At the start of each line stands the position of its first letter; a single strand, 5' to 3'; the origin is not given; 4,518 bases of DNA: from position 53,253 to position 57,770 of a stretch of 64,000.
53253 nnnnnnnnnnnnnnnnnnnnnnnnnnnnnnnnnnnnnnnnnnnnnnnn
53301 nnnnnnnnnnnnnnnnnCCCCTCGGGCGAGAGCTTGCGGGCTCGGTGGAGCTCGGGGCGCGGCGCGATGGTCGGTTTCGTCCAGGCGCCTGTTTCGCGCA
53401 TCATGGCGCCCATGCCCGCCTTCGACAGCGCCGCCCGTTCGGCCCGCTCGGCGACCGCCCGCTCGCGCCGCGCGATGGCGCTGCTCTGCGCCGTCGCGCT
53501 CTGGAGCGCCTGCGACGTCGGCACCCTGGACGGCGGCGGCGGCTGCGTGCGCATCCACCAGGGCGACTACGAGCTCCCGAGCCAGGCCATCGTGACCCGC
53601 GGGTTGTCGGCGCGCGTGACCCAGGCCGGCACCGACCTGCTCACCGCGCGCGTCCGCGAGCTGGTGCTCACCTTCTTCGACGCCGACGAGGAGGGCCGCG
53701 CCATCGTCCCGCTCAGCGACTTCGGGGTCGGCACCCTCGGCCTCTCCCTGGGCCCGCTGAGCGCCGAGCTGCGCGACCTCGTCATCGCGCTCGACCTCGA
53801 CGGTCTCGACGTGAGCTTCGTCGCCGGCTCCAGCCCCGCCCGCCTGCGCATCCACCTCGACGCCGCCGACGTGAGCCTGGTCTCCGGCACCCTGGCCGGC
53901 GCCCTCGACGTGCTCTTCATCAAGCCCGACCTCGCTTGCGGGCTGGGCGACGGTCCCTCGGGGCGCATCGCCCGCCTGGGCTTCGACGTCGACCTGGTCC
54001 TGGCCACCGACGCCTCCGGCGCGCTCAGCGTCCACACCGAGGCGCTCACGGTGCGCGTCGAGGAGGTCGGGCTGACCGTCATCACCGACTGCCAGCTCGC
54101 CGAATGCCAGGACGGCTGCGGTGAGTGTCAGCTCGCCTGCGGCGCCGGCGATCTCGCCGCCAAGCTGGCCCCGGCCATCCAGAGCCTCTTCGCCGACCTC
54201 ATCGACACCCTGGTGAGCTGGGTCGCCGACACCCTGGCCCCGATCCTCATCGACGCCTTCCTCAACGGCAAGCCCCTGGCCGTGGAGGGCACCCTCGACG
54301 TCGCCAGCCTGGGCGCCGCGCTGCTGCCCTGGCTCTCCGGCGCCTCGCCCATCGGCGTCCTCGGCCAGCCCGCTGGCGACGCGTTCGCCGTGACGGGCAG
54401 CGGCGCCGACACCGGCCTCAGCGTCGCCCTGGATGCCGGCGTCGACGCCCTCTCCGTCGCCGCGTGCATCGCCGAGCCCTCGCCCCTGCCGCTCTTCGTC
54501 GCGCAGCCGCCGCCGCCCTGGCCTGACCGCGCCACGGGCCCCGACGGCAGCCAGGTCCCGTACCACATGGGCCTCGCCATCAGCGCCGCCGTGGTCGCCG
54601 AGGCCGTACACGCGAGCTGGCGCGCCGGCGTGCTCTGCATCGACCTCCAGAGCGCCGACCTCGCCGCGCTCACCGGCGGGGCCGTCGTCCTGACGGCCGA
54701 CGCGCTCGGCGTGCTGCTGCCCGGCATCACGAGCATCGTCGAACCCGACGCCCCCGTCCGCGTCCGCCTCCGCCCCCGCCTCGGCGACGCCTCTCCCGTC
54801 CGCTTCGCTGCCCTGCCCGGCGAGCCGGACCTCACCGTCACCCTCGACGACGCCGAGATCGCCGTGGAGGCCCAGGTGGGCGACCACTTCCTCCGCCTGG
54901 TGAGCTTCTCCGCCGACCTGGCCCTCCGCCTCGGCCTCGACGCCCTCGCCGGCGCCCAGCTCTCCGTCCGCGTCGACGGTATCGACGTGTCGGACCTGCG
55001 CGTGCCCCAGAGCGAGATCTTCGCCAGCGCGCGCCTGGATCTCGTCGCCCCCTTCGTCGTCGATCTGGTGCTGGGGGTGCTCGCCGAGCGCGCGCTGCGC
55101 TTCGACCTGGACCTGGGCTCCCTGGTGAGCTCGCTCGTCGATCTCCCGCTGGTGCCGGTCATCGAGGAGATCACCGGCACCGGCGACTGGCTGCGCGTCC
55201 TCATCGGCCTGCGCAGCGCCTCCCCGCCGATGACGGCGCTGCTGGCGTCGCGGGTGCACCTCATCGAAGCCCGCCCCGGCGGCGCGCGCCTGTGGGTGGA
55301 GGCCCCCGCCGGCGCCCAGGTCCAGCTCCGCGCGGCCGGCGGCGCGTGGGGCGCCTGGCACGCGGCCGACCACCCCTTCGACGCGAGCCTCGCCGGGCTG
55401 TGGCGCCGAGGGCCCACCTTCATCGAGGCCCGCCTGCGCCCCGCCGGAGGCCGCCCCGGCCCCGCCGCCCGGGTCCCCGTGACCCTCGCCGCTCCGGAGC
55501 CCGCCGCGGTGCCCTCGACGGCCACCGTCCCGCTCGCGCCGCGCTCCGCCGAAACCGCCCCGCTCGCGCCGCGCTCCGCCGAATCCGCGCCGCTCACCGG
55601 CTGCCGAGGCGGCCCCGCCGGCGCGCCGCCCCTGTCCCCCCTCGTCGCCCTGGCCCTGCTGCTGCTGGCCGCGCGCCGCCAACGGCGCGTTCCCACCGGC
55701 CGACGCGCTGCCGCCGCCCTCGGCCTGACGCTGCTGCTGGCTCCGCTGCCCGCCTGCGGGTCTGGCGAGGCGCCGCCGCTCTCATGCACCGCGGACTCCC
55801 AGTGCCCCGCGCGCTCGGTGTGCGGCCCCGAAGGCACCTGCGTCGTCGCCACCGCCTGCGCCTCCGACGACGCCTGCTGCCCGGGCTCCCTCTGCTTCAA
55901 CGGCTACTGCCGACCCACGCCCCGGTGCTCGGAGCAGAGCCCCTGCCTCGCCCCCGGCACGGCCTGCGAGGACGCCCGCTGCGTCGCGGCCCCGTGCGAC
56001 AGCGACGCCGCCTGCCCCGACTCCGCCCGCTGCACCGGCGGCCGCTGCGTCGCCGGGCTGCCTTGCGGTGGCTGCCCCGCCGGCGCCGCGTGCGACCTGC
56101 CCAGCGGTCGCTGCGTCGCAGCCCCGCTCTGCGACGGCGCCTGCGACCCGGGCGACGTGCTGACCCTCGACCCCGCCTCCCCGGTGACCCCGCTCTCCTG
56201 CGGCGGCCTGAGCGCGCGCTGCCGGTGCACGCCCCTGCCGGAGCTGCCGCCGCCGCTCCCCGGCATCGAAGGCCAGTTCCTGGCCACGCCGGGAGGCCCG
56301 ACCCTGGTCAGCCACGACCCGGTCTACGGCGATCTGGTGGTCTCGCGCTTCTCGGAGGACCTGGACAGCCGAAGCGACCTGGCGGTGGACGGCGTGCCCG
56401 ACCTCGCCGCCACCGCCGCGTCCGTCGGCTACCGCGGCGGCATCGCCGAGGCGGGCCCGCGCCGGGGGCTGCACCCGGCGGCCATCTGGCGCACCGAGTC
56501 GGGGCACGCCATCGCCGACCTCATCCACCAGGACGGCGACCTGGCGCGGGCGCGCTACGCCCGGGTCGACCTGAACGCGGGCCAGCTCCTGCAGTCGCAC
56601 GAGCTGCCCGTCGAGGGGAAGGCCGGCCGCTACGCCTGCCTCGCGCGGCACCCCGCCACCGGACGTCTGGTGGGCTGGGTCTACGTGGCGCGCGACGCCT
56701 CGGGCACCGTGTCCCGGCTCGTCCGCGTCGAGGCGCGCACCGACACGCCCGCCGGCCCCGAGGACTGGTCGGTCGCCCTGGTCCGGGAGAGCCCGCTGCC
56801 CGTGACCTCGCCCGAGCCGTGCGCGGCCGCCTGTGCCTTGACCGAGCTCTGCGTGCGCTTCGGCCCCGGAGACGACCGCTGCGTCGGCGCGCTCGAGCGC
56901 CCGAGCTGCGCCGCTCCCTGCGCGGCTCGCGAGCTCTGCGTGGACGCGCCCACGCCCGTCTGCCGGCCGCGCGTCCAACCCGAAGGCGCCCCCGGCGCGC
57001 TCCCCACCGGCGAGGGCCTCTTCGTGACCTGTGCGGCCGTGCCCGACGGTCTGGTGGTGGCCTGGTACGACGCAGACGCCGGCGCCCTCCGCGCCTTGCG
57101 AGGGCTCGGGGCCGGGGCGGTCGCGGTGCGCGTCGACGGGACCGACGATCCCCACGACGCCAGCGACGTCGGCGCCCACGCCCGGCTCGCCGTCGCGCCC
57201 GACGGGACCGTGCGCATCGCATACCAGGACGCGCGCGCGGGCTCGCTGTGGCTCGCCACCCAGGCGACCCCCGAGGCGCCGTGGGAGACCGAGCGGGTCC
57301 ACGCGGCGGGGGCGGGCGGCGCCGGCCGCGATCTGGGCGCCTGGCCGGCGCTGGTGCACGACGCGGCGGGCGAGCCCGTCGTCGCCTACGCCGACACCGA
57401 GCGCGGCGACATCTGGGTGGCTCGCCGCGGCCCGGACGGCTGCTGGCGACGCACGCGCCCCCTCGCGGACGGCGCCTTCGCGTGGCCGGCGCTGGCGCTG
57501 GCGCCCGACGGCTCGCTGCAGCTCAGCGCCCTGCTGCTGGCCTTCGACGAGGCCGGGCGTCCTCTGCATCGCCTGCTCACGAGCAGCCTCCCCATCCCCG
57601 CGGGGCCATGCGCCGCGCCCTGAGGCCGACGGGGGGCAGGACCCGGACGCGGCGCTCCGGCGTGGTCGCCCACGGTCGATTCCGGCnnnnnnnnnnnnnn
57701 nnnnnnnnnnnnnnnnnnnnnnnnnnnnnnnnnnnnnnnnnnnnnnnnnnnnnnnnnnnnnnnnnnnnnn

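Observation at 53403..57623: A MYXO-CTERM-like sorting tail and a fresh lipoprotein signal peptide lie in the middle of one 1400-codon open frame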

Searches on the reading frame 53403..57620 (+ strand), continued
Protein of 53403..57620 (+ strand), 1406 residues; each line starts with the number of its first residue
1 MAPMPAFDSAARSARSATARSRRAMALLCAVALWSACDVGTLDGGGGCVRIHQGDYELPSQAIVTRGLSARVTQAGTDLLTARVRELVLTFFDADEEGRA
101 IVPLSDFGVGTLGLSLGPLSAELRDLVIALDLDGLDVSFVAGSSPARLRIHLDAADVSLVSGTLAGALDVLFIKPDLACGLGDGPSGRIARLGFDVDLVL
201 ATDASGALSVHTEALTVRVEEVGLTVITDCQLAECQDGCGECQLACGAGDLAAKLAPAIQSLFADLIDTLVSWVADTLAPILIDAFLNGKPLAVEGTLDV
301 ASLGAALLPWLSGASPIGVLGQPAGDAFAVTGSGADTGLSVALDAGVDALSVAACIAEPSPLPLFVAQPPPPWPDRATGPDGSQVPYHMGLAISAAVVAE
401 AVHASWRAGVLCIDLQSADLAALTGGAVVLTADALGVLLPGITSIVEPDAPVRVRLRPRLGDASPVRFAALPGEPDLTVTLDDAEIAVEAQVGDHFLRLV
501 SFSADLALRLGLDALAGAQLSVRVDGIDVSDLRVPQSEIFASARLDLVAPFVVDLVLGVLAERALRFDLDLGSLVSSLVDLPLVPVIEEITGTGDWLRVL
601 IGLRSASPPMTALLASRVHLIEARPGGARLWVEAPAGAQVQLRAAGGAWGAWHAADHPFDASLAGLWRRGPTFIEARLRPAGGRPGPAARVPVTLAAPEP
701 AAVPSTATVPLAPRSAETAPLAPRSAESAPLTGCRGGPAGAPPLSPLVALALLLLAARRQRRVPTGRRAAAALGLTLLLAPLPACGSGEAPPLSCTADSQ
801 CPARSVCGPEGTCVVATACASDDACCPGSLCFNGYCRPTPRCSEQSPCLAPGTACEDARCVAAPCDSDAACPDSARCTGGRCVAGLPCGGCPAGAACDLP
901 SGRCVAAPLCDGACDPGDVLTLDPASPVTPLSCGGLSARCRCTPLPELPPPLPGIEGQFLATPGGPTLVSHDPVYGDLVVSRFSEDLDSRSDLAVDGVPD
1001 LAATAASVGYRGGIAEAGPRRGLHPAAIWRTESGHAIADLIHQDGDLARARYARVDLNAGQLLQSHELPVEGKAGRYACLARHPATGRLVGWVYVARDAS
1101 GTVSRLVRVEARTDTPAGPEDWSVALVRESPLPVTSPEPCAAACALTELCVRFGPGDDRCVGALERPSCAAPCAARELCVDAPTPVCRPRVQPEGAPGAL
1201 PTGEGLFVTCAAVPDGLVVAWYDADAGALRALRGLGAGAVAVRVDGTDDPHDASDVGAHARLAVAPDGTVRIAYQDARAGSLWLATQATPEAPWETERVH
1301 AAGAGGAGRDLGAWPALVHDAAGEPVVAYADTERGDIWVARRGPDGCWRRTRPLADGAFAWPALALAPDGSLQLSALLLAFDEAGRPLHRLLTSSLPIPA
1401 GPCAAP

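Call 43: find_encoding_contigs(protein=P0014, flank=4000, max_places=1)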
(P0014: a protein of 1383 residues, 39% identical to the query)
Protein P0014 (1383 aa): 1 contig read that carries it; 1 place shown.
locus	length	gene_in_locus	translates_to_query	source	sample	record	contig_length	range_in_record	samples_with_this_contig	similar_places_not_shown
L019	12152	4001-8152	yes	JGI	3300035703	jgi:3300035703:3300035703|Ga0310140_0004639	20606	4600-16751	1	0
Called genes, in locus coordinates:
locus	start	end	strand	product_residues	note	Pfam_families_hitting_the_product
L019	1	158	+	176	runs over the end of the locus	-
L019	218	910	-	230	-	PF20245:DUF6600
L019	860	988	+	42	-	-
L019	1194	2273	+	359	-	PF00561:Abhydrolase_1, PF12146:Hydrolase_4, PF12697:Abhydrolase_6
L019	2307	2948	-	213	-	-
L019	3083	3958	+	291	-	PF16697:Yop-YscD_cpl, PF00498:FHA, PF00990:GGDEF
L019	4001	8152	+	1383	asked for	-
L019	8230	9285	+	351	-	PF01628:HrcA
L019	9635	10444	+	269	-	PF13174:TPR_6 (faint), PF13432:TPR_16 (weak), PF13525:YfiO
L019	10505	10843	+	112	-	-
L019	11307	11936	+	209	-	PF02559:CarD_TRCF_RID, PF21095:CarD_C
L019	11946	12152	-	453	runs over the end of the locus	PF01546:Peptidase_M20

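Call 44: search_protein_representatives(alignment_id=A2)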
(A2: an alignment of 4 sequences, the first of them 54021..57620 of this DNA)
Query: 4 sequences, 1195 profile positions. Proteins with E-value up to 0.001 (for the whole library): 5790; up to 1e-10: 2206; up to 1e-30: 370. The best 150 are listed.
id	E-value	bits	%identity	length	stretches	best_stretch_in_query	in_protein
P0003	0.0e+00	2029.5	-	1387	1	2-1194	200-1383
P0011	0.0e+00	1467.0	-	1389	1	2-1194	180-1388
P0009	0.0e+00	1380.0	-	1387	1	2-1192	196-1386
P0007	0.0e+00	1303.7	-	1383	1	2-1192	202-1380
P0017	0.0e+00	1295.2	-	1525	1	2-1193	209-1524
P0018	0.0e+00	1259.7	-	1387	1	2-1195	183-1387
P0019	0.0e+00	1173.6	-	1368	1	2-1192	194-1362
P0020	0.0e+00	1162.4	-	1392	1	2-1193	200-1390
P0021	0.0e+00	1027.7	-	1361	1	2-1194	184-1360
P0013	1.0e-265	901.4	-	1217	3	2-435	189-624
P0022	3.1e-257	873.3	-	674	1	547-1194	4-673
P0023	1.1e-223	762.2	-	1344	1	3-1192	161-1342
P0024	6.0e-202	690.2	-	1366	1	3-1192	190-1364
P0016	1.1e-200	686.0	-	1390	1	2-1192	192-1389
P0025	1.2e-176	606.4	-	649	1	561-1192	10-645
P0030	7.0e-156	537.6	-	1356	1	10-1176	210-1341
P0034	1.3e-145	503.6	-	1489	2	510-1190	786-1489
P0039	1.3e-128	447.3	-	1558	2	528-1184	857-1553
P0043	4.8e-125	435.5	-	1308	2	2-923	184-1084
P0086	1.1e-57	212.3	-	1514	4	434-977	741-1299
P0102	9.2e-54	199.4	-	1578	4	481-1075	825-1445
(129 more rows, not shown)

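Call 75: list_cluster_members(proteins=[P0017, P0018, P0020, P0024, P0030, P0034, P0039, P0043, P0086, P0102])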
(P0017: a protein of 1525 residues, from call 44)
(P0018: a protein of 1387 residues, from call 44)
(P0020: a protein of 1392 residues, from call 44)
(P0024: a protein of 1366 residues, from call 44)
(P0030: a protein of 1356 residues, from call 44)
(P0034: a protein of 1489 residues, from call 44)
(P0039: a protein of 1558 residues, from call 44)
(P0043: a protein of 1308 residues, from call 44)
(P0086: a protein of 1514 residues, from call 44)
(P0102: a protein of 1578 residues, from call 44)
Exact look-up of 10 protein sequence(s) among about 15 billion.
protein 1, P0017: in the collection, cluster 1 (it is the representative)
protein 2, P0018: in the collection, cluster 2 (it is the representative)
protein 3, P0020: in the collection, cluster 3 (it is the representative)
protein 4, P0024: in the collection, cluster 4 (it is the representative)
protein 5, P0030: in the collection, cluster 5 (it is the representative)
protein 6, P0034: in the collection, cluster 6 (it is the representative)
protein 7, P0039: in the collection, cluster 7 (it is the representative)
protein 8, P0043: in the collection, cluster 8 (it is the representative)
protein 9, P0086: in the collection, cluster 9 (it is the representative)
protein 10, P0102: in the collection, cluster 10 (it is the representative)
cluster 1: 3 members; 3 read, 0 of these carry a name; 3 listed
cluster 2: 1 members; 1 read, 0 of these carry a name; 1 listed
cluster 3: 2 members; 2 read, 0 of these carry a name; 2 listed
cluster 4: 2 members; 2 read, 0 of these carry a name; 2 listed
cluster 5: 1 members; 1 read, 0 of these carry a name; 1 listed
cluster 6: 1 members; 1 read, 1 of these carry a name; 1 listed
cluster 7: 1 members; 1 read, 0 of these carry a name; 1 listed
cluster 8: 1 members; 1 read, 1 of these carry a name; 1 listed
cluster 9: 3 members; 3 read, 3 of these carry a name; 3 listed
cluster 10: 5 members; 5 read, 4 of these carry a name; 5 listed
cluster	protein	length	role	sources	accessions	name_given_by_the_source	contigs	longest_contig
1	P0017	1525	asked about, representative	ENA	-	-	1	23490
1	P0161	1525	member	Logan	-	-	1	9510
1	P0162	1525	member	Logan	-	-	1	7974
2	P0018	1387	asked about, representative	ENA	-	-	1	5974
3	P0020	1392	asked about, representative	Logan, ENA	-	-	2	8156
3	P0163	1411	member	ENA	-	-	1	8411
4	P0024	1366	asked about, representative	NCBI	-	-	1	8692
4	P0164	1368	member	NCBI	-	-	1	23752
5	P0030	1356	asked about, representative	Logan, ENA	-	-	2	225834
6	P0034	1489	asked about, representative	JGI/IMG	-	hypothetical protein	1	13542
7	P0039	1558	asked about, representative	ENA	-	-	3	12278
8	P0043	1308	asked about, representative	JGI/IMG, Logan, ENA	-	uncharacterized protein (TIGR03382 family)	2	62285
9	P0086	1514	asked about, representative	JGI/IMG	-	hypothetical protein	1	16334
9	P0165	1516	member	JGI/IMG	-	hypothetical protein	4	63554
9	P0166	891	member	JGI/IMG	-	hypothetical protein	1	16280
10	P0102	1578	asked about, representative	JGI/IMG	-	hypothetical protein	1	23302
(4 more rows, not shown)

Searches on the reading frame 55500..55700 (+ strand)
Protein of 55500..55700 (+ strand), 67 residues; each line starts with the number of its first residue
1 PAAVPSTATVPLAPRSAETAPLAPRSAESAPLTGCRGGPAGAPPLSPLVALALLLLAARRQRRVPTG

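Call 5: search_protein_families(library=ncbifam, proteins=[window:55500-55700:+], max_evalue=1)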
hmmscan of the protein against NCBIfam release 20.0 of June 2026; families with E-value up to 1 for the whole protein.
window:55500-55700:+ (67 aa): 2 families
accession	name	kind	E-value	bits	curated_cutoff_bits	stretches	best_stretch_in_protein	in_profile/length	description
TIGR03901.2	MYXO-CTERM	domain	0.00019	21.7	20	1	34-63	5-34/34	MYXO-CTERM sorting domain-containing protein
TIGR03382.1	GC_trans_RRR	domain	0.07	13.8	15.85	1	38-60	6-26/27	MYXO-CTERM sorting domain-containing protein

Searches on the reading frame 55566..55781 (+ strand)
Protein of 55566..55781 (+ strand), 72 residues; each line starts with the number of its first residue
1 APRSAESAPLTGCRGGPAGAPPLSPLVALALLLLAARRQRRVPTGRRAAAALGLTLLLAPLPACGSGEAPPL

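Call 33: search_protein_families(library=ncbifam, alignment_id=A3, max_evalue=1)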
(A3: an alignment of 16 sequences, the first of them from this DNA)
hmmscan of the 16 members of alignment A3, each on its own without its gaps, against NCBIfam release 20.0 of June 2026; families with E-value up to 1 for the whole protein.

A. member 1, seq(72 aa): 3 families
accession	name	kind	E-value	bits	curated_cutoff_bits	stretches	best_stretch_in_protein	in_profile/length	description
TIGR03901.2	MYXO-CTERM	domain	0.00017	21.9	20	1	12-41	5-34/34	MYXO-CTERM sorting domain-containing protein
NF058595.1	invert_tail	domain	0.00095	19.5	37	1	17-68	27-76/113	lipo-invert putative C-terminal anchoring domain-containing protein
TIGR03382.1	GC_trans_RRR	domain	0.082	13.6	15.85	1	16-38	6-26/27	MYXO-CTERM sorting domain-containing protein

B. families by the number of members that match (of 16 scanned): 21 families
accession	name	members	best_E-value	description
TIGR03901.2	MYXO-CTERM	10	3.7e-06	MYXO-CTERM sorting domain-containing protein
TIGR03382.1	GC_trans_RRR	6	0.00088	MYXO-CTERM sorting domain-containing protein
NF058595.1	invert_tail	3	7.7e-05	lipo-invert putative C-terminal anchoring domain-containing protein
NF041936.1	MXAN_0125_fam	2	0.004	MXAN_0125 family MYXO-CTERM protein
NF045522.1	MXAN_2561_fam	2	0.022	MXAN_2561 family MXYO-CTERM-anchored protein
NF033207.2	midcut_by_XrtH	2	0.049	midcut-by-XrtH protein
TIGR01167.1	LPXTG_anchor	2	0.16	LPXTG cell wall anchor domain-containing protein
NF038039.1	WGxxGxxG-CTERM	1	5.2e-05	WGxxGxxG-CTERM domain-containing protein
NF012182.0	exosortase_XrtQ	1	0.0053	exosortase Q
NF033191.4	JDVT-CTERM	1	0.0084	JDVT-CTERM domain-containing protein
NF047847.2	SS_mature_LptM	1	0.027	LPS translocon maturation chaperone LptM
TIGR04564.1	Synergist_CTERM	1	0.041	Synerg-CTERM sorting domain-containing protein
NF045523.1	MXAN_5453_fam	1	0.075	MXAN_5453 family MXYO-CTERM-anchored protein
TIGR03501.1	GlyGly_CTERM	1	0.076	GlyGly-CTERM sorting domain-containing protein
NF045638.1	Mrt_dep_phytase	1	0.081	myxosortase-dependent phytase-like phosphatase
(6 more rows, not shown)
